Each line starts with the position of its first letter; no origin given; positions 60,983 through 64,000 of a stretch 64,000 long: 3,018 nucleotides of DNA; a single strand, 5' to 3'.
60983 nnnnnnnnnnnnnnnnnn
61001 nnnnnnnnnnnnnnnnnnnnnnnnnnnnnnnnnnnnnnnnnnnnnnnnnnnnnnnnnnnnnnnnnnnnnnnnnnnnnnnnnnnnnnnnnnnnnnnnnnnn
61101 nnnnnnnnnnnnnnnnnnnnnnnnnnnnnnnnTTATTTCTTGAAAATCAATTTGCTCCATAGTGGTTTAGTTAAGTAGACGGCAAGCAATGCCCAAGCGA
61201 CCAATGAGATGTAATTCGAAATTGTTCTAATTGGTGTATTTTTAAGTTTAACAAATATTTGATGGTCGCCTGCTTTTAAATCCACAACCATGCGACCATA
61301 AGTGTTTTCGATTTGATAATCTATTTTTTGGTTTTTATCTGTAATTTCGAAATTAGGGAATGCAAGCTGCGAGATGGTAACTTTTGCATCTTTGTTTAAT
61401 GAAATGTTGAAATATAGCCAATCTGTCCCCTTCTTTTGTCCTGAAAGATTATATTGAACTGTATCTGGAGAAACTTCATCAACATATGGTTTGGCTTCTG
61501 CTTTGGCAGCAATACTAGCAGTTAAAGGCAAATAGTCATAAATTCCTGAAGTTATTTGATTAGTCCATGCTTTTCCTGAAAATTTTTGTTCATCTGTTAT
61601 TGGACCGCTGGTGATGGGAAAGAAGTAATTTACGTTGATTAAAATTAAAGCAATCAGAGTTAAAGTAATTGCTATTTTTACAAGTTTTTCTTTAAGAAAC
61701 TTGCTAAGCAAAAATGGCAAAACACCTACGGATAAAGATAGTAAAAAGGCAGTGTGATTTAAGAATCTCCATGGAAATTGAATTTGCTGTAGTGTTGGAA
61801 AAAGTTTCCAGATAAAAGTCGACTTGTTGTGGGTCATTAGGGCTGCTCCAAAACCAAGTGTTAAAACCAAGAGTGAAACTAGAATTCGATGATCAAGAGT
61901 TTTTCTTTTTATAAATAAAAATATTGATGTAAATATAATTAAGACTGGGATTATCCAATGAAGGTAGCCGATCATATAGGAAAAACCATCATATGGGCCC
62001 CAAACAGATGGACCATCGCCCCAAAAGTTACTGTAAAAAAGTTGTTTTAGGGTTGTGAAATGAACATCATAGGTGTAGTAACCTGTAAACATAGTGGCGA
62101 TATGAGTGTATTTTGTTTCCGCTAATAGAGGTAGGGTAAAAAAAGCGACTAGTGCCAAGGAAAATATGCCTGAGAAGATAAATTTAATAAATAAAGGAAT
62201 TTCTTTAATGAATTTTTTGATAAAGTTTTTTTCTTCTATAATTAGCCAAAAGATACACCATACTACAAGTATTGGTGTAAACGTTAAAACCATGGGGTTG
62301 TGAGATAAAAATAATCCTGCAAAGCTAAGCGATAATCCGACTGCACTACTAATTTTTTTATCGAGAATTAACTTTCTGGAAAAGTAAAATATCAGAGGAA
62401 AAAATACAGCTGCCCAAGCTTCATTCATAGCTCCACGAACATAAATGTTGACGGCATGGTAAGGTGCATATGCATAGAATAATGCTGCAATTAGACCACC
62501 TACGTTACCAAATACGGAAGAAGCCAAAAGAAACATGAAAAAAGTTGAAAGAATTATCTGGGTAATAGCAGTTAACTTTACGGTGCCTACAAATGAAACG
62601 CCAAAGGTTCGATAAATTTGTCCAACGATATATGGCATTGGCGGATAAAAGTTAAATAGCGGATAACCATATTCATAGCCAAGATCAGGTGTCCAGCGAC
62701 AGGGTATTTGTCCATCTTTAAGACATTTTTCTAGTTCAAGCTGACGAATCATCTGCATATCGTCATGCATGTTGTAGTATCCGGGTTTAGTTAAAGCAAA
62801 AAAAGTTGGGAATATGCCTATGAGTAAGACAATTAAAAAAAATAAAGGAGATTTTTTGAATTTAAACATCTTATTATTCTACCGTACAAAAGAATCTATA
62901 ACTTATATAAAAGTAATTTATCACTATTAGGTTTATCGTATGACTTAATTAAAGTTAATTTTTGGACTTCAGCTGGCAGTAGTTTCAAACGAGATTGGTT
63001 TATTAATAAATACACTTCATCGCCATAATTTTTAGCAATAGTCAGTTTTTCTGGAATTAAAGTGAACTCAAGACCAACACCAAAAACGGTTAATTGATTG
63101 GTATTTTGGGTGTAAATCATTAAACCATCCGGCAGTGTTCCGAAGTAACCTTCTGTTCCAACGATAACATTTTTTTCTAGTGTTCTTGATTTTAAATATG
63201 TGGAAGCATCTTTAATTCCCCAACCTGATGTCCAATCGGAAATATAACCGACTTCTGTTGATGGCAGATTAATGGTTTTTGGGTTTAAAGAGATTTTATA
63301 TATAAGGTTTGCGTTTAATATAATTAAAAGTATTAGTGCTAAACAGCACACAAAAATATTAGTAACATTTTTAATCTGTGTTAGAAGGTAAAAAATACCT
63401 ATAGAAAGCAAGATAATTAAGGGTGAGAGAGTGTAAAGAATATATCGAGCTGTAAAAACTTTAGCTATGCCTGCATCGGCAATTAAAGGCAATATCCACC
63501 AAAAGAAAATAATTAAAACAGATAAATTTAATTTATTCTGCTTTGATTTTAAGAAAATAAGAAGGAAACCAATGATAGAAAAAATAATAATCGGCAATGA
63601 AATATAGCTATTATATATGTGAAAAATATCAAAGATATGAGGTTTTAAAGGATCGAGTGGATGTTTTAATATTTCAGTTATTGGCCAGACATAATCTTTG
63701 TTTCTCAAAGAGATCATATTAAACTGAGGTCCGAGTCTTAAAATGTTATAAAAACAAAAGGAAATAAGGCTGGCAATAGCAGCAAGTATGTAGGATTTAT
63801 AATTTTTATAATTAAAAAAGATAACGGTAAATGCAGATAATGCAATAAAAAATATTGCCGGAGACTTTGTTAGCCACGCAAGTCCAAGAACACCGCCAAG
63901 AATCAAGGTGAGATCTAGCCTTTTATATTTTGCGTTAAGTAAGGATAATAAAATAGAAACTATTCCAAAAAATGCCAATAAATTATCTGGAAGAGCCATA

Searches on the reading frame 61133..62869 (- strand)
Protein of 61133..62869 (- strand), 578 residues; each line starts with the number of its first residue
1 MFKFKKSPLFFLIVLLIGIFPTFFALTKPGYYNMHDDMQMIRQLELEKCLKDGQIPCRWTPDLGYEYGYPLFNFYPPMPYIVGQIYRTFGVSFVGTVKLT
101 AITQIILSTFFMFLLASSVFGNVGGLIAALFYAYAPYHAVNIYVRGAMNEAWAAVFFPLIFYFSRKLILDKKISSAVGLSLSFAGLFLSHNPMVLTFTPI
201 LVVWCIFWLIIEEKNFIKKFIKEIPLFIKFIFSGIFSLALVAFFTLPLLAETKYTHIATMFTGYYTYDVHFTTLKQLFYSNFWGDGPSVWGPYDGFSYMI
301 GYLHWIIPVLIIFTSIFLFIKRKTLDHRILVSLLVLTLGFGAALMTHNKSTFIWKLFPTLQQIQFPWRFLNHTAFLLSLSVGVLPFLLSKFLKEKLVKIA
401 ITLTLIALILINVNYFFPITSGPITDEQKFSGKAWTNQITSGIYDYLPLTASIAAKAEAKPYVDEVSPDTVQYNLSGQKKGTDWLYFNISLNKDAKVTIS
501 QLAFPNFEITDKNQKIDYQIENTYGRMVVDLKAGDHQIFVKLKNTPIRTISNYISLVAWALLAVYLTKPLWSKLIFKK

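Call 5: search_protein_families(library=pfam, proteins=[window:61133-62869:-], max_evalue=0.01)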
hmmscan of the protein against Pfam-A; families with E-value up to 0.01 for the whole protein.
window:61133-62869:- (578 aa): 0 families

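Call 43: search_protein_families(library=pfam, proteins=[window:61133-62869:-], max_evalue=1)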
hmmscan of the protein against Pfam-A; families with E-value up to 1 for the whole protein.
window:61133-62869:- (578 aa): 1 family
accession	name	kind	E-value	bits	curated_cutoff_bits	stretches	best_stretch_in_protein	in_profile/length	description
PF10131.15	PTPS_related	-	0.075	11.9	26.4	1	72-440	1-335/621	6-pyruvoyl-tetrahydropterin synthase related domain; membrane protein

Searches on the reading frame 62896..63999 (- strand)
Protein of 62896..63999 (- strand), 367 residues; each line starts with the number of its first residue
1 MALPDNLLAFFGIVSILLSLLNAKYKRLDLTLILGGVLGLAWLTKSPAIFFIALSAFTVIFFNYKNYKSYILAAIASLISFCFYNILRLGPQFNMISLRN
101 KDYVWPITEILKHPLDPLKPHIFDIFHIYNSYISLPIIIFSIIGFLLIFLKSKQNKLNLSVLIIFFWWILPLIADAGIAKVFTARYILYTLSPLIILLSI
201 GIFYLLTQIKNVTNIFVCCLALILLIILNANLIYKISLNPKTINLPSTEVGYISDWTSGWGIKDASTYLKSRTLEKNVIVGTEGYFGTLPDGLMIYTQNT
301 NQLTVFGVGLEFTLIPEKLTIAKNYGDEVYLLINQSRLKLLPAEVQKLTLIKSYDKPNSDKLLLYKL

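Call 4: search_protein_families(library=pfam, proteins=[window:62896-63999:-], max_evalue=0.01)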
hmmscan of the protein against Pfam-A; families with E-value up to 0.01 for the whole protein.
window:62896-63999:- (367 aa): 0 families

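Call 43: search_protein_families(library=pfam, proteins=[window:62896-63999:-], max_evalue=1)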
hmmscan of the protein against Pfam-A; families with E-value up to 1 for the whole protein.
window:62896-63999:- (367 aa): 0 families

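Call 59: search_protein_representatives(protein=window:62896-63999:-)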
Query: 367 residues. Proteins with E-value up to 0.001 (for the whole library): 655; up to 1e-10: 400; up to 1e-30: 82. The best 150 are listed.
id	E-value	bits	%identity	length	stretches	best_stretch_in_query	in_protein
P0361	6.3e-114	397.4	57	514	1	3-367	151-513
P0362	4.4e-102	358.4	56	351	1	1-366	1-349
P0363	6.8e-95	334.8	63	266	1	95-367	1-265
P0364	1.5e-87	310.6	44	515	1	1-367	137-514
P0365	6.5e-77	275.6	56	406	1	1-266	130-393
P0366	5.9e-74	265.9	42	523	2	71-366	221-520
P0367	1.2e-71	258.3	43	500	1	2-366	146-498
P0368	1.4e-68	248.1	44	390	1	62-366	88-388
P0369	1.5e-67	244.8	39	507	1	1-358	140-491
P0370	9.4e-67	242.2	40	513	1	1-366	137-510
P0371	1.3e-66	241.7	42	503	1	2-367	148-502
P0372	6.7e-64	232.8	42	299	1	76-366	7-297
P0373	2.0e-63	231.2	41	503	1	1-366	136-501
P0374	1.1e-61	225.5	39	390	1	1-354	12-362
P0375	1.4e-61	225.2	39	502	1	1-356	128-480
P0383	1.6e-58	215.1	36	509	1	1-366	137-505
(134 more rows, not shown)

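Call 60: search_protein_families(library=pfam, proteins=[P0361, P0364, P0367, P0370, P0373, P0383], max_evalue=0.1)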
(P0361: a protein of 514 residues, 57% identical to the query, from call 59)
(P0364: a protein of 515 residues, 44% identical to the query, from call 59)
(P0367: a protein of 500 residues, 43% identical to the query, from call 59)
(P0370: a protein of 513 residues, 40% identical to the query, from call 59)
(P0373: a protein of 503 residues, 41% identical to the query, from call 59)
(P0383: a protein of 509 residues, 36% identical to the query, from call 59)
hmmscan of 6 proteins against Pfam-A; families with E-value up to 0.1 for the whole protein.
P0361 (514 aa): 1 family
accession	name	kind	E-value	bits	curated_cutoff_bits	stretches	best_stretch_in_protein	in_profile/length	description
PF13231.12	PMT_2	-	0.00017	22.2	26.1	1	129-231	51-153/160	Dolichyl-phosphate-mannose-protein mannosyltransferase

P0364 (515 aa): 1 family
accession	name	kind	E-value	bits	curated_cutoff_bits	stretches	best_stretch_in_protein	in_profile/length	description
PF13231.12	PMT_2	-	1.7e-14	54.8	26.1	1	71-208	4-142/160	Dolichyl-phosphate-mannose-protein mannosyltransferase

P0367 (500 aa): 1 family
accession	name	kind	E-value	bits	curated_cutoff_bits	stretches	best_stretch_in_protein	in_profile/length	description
PF13231.12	PMT_2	-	0.00079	20.1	26.1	2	129-226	54-155/160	Dolichyl-phosphate-mannose-protein mannosyltransferase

P0370 (513 aa): 1 family
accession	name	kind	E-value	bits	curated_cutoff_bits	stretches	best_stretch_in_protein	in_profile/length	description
PF13231.12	PMT_2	-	1.1e-08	35.9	26.1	1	67-233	4-159/160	Dolichyl-phosphate-mannose-protein mannosyltransferase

P0373 (503 aa): 1 family
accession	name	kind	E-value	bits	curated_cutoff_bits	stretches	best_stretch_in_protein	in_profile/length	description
PF13231.12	PMT_2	-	1.3e-09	38.9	26.1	1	68-220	4-154/160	Dolichyl-phosphate-mannose-protein mannosyltransferase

P0383 (509 aa): 1 family
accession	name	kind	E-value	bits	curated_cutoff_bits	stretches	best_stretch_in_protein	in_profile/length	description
PF13231.12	PMT_2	-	2.6e-10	41.2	26.1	1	68-221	2-155/160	Dolichyl-phosphate-mannose-protein mannosyltransferase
